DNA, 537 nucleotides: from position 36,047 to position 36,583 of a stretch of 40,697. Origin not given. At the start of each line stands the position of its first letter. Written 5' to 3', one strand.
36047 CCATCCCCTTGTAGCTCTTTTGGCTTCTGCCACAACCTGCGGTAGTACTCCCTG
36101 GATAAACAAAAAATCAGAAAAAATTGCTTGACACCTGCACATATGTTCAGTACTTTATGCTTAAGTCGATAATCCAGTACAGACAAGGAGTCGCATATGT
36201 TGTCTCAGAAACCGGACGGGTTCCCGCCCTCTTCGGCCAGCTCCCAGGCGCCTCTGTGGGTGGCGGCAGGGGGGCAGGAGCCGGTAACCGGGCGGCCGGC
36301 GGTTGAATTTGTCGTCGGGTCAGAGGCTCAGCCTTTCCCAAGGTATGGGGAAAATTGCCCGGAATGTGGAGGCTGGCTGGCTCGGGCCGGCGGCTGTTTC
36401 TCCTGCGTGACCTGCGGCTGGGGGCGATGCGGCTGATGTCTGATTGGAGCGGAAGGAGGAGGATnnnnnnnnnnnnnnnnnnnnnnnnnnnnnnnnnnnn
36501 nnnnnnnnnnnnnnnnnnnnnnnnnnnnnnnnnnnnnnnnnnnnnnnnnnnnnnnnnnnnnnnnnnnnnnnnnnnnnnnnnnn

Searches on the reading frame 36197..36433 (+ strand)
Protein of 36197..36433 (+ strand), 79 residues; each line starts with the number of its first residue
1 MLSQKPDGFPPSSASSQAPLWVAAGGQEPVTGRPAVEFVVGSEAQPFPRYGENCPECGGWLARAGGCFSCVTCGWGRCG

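Call 47: search_protein_families(library=pfam, proteins=[window:36197-36433:+], max_evalue=1)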
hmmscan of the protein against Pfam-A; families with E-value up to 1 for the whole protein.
window:36197-36433:+ (79 aa): 0 families

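Call 87: find_homologous_proteins(query=A6, max_evalue=0.001)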
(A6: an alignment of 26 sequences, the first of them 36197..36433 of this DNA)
Query A6 (26 sequences) (79 aa, profile of the alignment): 239 proteins with E <= 0.001 among 547 candidates; the best 120 are listed.
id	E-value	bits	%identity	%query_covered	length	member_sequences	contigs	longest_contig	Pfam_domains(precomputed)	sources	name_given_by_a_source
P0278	1.7e-17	80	56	34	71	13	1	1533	-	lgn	-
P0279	1.8e-16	77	56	34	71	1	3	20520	-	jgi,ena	-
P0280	2.2e-16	77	58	33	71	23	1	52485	-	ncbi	-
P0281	4.7e-16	76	54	33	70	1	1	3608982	-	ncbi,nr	ncbi:MAG: hypothetical protein JSV52_05080 [Candidatus Zixiibacteriota bacterium]|nr:MAG: hypothetic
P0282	4.7e-16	76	56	34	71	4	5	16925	-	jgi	-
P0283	5.1e-16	76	52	34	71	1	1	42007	-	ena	-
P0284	6.0e-16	75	58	33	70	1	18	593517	-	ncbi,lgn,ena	-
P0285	6.8e-16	75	52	34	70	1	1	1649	-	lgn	-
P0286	1.1e-15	75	54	33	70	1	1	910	-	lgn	-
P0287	1.2e-15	74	62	33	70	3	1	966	-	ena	-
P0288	1.3e-15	74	52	32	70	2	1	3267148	-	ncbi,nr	ncbi:MAG: hypothetical protein JSU74_07900 [Candidatus Zixiibacteriota bacterium]|nr:MAG: hypothetic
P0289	1.5e-15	74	65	33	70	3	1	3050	-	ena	-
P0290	1.6e-15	74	54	33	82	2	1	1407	-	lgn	-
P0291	1.6e-15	74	52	32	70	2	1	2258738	-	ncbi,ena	-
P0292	1.9e-15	74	56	34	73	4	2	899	-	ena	-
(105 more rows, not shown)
